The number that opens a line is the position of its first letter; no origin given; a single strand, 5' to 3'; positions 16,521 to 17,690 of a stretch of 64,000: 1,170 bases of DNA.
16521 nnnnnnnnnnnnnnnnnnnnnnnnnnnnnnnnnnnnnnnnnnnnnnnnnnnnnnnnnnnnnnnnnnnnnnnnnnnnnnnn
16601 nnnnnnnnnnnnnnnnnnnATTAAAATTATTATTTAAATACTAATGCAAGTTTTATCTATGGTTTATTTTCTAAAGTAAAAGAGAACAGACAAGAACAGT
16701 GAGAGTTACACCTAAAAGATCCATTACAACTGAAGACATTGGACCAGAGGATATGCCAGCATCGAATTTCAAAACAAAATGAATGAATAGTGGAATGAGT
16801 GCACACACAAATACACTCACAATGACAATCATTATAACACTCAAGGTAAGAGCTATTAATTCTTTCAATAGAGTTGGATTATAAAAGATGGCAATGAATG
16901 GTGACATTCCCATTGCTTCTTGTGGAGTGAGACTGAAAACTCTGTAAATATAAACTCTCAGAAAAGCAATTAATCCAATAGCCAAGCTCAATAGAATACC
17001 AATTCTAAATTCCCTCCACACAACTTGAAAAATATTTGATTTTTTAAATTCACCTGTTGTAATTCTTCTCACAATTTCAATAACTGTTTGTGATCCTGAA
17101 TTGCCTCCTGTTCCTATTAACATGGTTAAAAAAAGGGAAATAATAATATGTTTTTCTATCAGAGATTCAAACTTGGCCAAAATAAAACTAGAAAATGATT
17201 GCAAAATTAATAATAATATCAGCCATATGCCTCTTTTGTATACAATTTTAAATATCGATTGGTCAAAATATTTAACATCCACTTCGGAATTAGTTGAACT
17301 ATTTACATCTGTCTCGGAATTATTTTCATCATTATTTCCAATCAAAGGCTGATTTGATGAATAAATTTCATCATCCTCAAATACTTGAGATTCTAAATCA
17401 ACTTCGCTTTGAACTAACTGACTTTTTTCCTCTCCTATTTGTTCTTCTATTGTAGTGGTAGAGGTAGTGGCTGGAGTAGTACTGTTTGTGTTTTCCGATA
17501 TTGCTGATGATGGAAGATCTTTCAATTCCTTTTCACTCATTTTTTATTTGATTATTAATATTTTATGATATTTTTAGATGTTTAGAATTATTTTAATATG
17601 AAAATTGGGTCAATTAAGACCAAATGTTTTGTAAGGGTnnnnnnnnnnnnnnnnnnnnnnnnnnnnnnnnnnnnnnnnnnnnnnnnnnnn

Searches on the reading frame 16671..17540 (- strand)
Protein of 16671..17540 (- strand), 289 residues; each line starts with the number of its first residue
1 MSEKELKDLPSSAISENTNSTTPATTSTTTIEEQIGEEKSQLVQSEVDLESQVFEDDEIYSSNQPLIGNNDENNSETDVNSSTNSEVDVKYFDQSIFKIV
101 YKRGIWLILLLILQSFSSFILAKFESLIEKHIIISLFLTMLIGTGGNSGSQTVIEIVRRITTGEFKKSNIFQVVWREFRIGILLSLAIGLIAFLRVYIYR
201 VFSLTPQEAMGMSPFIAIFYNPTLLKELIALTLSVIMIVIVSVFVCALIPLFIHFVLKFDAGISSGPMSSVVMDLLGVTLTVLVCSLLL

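Call 42: search_protein_families(library=pfam, proteins=[window:16671-17540:-], max_evalue=0.00001)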
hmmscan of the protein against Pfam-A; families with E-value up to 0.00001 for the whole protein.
window:16671-17540:- (289 aa): 1 family
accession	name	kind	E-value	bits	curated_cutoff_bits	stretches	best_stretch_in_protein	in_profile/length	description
PF01769.21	MgtE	-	2.3e-21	76.8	27.6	1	139-283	2-124/125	Divalent cation transporter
